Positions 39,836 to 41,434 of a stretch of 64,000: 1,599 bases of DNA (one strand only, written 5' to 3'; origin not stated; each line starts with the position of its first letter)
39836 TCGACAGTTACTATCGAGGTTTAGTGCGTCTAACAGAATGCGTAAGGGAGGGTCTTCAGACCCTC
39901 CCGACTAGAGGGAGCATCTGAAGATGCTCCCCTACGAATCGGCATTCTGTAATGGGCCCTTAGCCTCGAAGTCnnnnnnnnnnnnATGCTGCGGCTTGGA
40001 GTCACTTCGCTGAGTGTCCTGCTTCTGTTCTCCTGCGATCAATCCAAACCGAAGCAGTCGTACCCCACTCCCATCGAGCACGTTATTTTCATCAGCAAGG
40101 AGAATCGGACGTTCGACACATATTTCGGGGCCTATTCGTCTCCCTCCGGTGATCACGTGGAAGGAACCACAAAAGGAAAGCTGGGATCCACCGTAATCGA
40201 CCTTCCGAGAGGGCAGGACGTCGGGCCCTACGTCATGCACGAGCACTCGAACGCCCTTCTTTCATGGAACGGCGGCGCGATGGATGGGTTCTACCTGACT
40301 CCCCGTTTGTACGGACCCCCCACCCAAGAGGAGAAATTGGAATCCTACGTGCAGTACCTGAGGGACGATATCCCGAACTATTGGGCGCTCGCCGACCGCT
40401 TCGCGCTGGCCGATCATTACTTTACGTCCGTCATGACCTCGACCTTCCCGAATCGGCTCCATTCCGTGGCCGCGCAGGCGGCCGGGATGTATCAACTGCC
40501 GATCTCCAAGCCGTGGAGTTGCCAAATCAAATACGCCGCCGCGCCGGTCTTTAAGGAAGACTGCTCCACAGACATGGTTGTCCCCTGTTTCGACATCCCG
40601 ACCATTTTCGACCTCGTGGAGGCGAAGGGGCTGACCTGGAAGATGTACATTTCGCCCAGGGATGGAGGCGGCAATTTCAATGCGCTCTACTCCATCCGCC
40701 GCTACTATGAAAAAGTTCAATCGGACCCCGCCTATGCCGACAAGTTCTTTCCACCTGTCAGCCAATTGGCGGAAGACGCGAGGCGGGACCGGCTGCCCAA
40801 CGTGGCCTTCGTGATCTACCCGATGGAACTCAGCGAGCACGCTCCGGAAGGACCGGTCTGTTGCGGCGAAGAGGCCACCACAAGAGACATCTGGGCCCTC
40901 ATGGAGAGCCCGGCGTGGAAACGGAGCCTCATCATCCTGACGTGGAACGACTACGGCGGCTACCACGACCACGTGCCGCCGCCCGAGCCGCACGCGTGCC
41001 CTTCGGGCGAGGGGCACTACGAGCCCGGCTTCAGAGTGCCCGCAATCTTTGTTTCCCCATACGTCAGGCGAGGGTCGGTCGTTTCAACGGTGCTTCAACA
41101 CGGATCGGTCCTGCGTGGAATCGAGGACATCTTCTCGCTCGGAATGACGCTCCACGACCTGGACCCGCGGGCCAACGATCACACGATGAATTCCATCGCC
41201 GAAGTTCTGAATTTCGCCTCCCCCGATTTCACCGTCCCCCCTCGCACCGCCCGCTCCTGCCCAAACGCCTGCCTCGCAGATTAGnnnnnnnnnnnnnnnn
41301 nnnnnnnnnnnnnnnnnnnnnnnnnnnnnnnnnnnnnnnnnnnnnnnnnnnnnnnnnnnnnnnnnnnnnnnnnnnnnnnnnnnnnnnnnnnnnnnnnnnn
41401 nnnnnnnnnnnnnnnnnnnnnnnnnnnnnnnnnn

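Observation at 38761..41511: Family of ~100-nt nested-hairpin repeats with compensatory stem changes flanking htpX; third copy inside a MITE-like element with terminal inverted repeats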

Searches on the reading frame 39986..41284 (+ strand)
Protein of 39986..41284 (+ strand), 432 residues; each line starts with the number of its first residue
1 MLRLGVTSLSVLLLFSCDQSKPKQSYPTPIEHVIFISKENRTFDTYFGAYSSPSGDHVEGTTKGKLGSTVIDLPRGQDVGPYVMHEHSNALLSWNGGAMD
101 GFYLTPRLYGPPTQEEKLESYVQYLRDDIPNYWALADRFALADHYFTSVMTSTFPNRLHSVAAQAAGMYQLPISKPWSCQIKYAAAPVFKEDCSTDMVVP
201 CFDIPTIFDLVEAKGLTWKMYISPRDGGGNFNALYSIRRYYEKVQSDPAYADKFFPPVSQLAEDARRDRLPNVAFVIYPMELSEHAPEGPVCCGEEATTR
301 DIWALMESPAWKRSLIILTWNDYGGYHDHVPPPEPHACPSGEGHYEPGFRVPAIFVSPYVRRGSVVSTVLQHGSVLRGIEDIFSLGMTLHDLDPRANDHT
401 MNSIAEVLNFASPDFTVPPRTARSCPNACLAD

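Call 54: search_protein_families(library=pfam, proteins=[window:39986-41284:+], max_evalue=0.0001)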
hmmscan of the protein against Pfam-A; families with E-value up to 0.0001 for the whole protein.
window:39986-41284:+ (432 aa): 1 family
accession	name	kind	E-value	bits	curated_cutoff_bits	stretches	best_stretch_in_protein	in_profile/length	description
PF04185.19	Phosphoesterase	-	1.8e-64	218.6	23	1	30-385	1-355/356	Phosphoesterase family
